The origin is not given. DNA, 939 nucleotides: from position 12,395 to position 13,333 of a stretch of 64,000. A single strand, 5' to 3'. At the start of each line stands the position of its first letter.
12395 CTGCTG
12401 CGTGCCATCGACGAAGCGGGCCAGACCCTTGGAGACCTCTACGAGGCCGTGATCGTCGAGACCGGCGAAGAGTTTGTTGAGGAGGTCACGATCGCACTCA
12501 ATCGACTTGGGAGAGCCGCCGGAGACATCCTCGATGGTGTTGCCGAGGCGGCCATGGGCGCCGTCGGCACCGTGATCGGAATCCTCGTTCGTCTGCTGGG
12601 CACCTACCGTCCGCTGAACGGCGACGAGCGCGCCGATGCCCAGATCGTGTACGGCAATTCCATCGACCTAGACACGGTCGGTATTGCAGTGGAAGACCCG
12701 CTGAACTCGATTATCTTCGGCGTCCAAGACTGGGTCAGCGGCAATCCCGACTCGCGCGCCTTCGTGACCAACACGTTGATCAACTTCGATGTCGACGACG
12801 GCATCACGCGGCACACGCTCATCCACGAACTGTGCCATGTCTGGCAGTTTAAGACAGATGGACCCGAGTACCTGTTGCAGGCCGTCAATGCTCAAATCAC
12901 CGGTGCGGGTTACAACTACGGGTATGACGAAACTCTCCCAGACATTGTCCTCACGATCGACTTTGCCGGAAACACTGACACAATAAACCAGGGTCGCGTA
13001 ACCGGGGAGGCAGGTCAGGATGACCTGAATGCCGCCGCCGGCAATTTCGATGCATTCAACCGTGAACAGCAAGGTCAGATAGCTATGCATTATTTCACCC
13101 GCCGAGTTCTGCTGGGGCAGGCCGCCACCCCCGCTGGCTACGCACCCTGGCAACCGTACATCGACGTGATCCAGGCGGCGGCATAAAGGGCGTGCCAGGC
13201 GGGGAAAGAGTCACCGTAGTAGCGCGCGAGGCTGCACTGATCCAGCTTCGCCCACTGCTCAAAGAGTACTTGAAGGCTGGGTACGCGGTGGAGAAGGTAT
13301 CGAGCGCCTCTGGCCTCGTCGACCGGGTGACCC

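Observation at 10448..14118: Two-gene module: 21x 19-aa helical-repeat protein ending in an HExxH (DUF4157-like) domain, plus a CHAT/caspase-like peptidase, carried between inverted IS3 copies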

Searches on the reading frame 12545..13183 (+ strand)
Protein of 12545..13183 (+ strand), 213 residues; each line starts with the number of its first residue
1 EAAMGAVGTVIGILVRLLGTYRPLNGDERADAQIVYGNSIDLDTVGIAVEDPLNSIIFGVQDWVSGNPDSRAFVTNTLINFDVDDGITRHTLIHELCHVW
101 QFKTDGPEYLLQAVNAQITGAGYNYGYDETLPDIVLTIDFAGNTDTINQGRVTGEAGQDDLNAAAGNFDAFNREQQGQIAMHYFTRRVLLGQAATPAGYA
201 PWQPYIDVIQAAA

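Call 28: find_homologous_proteins(query=window:12545-13183:+)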
Query window:12545-13183:+ (213 aa): 55 proteins with E <= 0.001 among 312 candidates.
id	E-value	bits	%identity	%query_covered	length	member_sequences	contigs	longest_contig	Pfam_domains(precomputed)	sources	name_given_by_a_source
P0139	2.1e-80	287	61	99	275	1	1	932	-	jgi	jgi:hypothetical protein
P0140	2.1e-79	284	60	100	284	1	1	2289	-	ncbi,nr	ncbi:MAG: hypothetical protein KY396_08460, partial [Actinobacteria bacterium]|nr:hypothetical prote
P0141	6.5e-77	276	60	97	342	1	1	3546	-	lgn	-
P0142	1.1e-76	275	58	100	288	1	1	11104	-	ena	-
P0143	1.0e-75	272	58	100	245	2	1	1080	-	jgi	jgi:hypothetical protein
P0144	3.4e-68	247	57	89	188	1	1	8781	-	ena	-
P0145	2.5e-66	241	53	100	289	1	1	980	-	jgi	jgi:hypothetical protein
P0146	3.6e-59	218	54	99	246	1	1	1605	-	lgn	-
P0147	4.6e-58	214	51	92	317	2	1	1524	-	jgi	jgi:hypothetical protein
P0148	6.5e-57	211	49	98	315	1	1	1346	-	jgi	-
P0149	1.5e-56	209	49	98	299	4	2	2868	-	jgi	jgi:hypothetical protein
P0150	3.6e-56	208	52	87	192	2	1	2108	-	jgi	-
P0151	4.7e-54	201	55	83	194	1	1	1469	-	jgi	jgi:hypothetical protein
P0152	2.0e-53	199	47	92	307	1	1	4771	-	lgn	-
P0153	2.3e-52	196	50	100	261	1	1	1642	-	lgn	-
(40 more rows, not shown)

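Call 32: search_solved_structures(query=A3, max_evalue=10, show_alignments=2)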
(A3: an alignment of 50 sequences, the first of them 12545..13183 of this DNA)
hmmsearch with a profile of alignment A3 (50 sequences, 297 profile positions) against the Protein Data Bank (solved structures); distinct sequences matched with E-value up to 10: 49.
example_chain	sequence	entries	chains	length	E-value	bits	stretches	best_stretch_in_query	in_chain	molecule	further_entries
6h56_A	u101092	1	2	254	3.1e-11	46.5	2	60-203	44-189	Effector domain of Pseudomonas aeruginosa VgrG2b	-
3g6b_A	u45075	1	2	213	0.00075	22.2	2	4-101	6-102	Methyl-accepting chemotaxis protein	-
3g67_A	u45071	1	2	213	0.0013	21.4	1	4-101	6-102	Methyl-accepting chemotaxis protein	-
8oyy_A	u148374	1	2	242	0.0017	21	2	5-108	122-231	De novo designed soluble GPCR-like protein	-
4tql_A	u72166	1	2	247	0.0033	20.1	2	8-115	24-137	Three helix bundle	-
4uos_A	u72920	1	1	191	0.0078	18.9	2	3-116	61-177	DESIGNED HELICAL BUNDLE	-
9r2b_B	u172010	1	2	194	0.012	18.3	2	3-100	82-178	de novo-designed alpha-helical barrel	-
9s1t_A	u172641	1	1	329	0.014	18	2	8-97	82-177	De novo designed helical barrel - 6H5L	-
5cwb_A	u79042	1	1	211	0.018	17.6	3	8-98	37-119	Designed helical repeat protein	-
8qae_A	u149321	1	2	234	0.029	17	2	5-94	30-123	sc-apCC-6-SLLA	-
8qaf_A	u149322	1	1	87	0.035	16.7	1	32-92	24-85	sc-apCC-8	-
5cwc_A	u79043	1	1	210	0.045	16.4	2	6-96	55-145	Designed helical repeat protein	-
7wxz_A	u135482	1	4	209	0.072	15.7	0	26-97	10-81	Spike protein S2'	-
1aep_A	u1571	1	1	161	0.075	15.6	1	31-96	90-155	APOLIPOPHORIN III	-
9lm7_A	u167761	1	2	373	0.081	15.5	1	6-140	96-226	bvFP-Pr1-88.4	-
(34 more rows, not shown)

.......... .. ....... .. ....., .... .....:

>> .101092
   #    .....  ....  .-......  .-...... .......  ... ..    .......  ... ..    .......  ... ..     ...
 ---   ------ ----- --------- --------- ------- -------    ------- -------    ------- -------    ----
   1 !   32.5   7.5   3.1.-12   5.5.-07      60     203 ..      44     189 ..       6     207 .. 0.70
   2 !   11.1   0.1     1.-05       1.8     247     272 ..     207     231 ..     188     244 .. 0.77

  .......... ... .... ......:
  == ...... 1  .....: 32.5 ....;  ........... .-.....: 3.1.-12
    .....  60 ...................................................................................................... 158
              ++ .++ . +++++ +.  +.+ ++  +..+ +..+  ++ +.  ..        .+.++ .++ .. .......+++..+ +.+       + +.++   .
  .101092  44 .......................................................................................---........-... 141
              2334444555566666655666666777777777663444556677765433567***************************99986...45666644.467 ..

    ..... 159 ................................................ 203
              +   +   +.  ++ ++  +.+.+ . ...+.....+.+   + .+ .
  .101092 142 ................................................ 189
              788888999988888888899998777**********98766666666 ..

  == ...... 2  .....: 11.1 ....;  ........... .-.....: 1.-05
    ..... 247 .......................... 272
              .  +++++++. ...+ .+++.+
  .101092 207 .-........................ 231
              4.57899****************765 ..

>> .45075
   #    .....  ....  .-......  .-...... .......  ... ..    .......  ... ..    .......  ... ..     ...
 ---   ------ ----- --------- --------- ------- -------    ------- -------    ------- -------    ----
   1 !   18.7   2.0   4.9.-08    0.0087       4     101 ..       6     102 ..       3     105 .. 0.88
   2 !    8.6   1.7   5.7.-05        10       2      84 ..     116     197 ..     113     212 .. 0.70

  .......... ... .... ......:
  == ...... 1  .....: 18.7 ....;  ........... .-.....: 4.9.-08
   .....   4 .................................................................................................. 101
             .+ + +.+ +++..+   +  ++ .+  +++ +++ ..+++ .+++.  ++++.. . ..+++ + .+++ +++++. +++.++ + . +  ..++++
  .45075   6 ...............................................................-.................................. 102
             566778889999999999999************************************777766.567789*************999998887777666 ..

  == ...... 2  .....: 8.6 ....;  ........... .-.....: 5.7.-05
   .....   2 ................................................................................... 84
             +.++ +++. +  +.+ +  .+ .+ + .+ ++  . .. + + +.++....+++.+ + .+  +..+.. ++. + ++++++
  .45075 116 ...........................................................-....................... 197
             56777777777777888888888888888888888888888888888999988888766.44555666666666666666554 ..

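Call 37: predict_structure(alignment_id=A3)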
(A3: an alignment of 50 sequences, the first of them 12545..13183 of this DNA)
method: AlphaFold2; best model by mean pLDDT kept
length: 213 residues; sequences in the alignment: 50
mean_pLDDT: 89.9   pTM: 0.87
mean pLDDT of the five models: 89.9, 88.4, 87.8, 86.2, 86.1
residues with pLDDT >= 90: 146; 70-90: 47; 50-70: 17; < 50: 3
segments of 3 or more residues with pLDDT < 50: 1-3
pLDDT, mean of each block of 10 residues (from residue 1): 54 68 97 98 93 76 78 90 92 98 92 79 94 97 97 98 98 97 98 96 98 91
secondary structure, 60 per line:
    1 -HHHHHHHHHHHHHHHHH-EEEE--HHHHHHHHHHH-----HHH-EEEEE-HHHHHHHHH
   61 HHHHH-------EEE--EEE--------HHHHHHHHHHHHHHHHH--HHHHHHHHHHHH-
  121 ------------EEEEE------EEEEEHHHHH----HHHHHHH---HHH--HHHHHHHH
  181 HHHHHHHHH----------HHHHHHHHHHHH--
elements in order: H2-18 E20-23 H26-36 E46-50 H52-65 E73-75 E78-80 H89-105 H108-119 E133-137 E144-148 H149-153 H158-164 H173-189 H200-211

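Call 42: fold_search(model_id=the predicted structure, library=pdb)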
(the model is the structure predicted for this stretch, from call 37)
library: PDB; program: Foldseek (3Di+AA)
matches with E <= 10: 148; with E <= 0.001: 0
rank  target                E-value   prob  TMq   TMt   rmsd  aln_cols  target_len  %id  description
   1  6h56_A                6.8e-03  1.00  0.48  0.56   5.9       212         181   21  Effector domain of Pseudomonas aeruginosa VgrG2b (released 2019-07-24)
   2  6h56_B                1.1e-02  1.00  0.49  0.57   6.2       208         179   21  Effector domain of Pseudomonas aeruginosa VgrG2b (released 2019-07-24)
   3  6d8x                  1.5e+00  0.02  0.12  0.10  18.2       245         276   11  PPAR gamma LBD complexed with the agonist GW1929 (released 2019-05-01)
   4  6dgq_A                1.9e+00  0.02  0.17  0.15  16.9       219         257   12  Crystal Structure of Human PPARgamma Ligand Binding Domain in Complex with CAY10506 (released 2019-05-22)
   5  2p4y_B                2.4e+00  0.02  0.17  0.16  17.0       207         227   13  Crystal structure of human PPAR-gamma-ligand binding domain complexed with an indole-based modulator (released 2008-01-08)
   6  7sqa_A                2.4e+00  0.02  0.16  0.15  17.3       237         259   11  PPAR gamma LBD bound to SR10221 and SMRT corepressor motif (released 2023-05-10)
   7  6kb3                  2.4e+00  0.02  0.14  0.12  16.9       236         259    8  X-ray structure of human PPARalpha ligand binding domain-GW7647 co-crystals obtained by delipidation and cross-seeding (released 2020-11-11)
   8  4hrr_H                2.5e+00  0.06  0.13  0.16   7.1        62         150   21  Scapharca tetrameric hemoglobin, CO-state (released 2013-03-13)
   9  6kay                  2.6e+00  0.02  0.16  0.14  16.9       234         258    8  X-ray structure of human PPARalpha ligand binding domain-GW7647 co-crystals obtained by soaking (released 2020-11-11)
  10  8cph_B                2.6e+00  0.01  0.14  0.12  17.4       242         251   11  Crystal structure of PPAR gamma (PPARG) in complex with WY-14643 (inactive form) (released 2023-07-12)
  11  2xkw_B                2.6e+00  0.01  0.13  0.12  16.8       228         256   12  LIGAND BINDING DOMAIN OF HUMAN PPAR-GAMMA IN COMPLEX WITH THE AGONIST PIOGLITAZONE (released 2011-08-10)
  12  8b92_A                2.8e+00  0.01  0.14  0.13  17.4       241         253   10  Crystal structure of PPARG and NCOR2 with an inverse agonist (compound SI-2) (released 2022-12-28)
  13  6kax                  2.8e+00  0.01  0.14  0.12  17.4       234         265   11  X-ray structure of human PPARalpha ligand binding domain-intrinsic fatty acid (E. coli origin) co-crystals obtained by c (released 2020-11-11)
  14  8dsz_A                3.0e+00  0.01  0.15  0.13  16.8       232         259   10  PPARg bound to partial agonist H3B-487 (released 2022-09-07)
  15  3r8a_A                3.1e+00  0.02  0.18  0.16  16.0       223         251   13  X-ray crystal structure of the nuclear hormone receptor PPAR-gamma in a complex with a compound with dual PPAR gamma a (released 2012-03-14)
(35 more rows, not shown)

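Call 56: search_protein_representatives(alignment_id=A3)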
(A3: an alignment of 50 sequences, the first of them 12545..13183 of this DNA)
Query: 50 sequences, 297 profile positions. Proteins with E-value up to 0.001 (for the whole library): 3447; up to 1e-10: 1421; up to 1e-30: 160. The best 150 are listed.
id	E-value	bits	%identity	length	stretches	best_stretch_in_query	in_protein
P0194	2.4e-148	509.8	-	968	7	1-295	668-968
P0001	1.1e-147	507.5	-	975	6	1-295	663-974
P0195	1.2e-133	461.6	-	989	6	5-294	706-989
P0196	7.4e-130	449.1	-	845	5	2-295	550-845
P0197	3.2e-127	440.4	-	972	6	2-293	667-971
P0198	4.1e-123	426.9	-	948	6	3-295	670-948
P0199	9.1e-122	422.5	-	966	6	12-293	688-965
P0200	9.3e-121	419.2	-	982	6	5-294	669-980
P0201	1.3e-117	408.9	-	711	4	1-293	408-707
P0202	3.8e-116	404.0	-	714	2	3-294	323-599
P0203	1.7e-112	392.1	-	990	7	3-295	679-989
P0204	6.4e-112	390.2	-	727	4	3-295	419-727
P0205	6.5e-112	390.2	-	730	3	1-294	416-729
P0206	1.6e-110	385.6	-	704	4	3-295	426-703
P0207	1.8e-110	385.4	-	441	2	2-295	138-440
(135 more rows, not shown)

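Call 72: search_dna_similar(query=window:12545-13183:+, collection=phages, mode=protein, max_evalue=0.001, max_rows=15)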
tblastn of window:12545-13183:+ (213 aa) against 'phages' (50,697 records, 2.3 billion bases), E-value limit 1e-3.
No match.

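Call 99: fold_search(model_id=the predicted structure, library=viral)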
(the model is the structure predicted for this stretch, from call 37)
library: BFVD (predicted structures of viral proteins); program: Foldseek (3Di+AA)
matches with E <= 10: 111; with E <= 0.001: 0
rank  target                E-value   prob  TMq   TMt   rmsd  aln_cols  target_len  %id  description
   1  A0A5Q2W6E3            4.1e-01  0.72  0.28  0.46   4.1        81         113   23  (no name in the UniProt tables at hand)
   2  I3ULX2                7.2e-01  0.04  0.14  0.05  20.9       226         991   15  Uncharacterized protein [Synechococcus phage S-CBP3]
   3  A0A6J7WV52            8.1e-01  0.06  0.14  0.11  13.2       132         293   11  DUF3150 domain-containing protein [uncultured Caudovirales phage]
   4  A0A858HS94            8.5e-01  0.04  0.19  0.16  17.6       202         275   10  (no name in the UniProt tables at hand)
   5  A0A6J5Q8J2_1          9.0e-01  0.07  0.22  0.07  15.8       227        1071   14  RelA/SpoT [uncultured Caudovirales phage]
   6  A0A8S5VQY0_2          1.0e+00  0.02  0.12  0.05  28.4       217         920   13  (no name in the UniProt tables at hand)
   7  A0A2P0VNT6            1.1e+00  0.03  0.17  0.16  15.6       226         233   10  Uncharacterized protein [Tetraselmis virus 1]
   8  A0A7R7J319            1.4e+00  0.10  0.25  0.29  13.7       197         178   12  (no name in the UniProt tables at hand)
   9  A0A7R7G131            1.5e+00  0.02  0.12  0.11  19.8       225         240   12  (no name in the UniProt tables at hand)
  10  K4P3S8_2              1.7e+00  0.04  0.20  0.07  15.1       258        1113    8  Replicase [Diuris virus B]
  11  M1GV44                1.8e+00  0.03  0.14  0.10  15.2       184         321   11  (no name in the UniProt tables at hand)
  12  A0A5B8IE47            1.9e+00  0.02  0.14  0.08  17.9       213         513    9  Uncharacterized protein [Mimiviridae sp. ChoanoV1]
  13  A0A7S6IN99            1.9e+00  0.01  0.08  0.07  25.3       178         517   15  Putative capsid protein [Alteromonas phage phiAFP1]
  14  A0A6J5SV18            2.0e+00  0.06  0.22  0.18  12.7       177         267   13  Uncharacterized protein [uncultured Caudovirales phage]
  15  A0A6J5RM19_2          2.0e+00  0.06  0.24  0.07  13.4       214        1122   12  Gene product 88 domain-containing protein [uncultured Caudovirales phage]
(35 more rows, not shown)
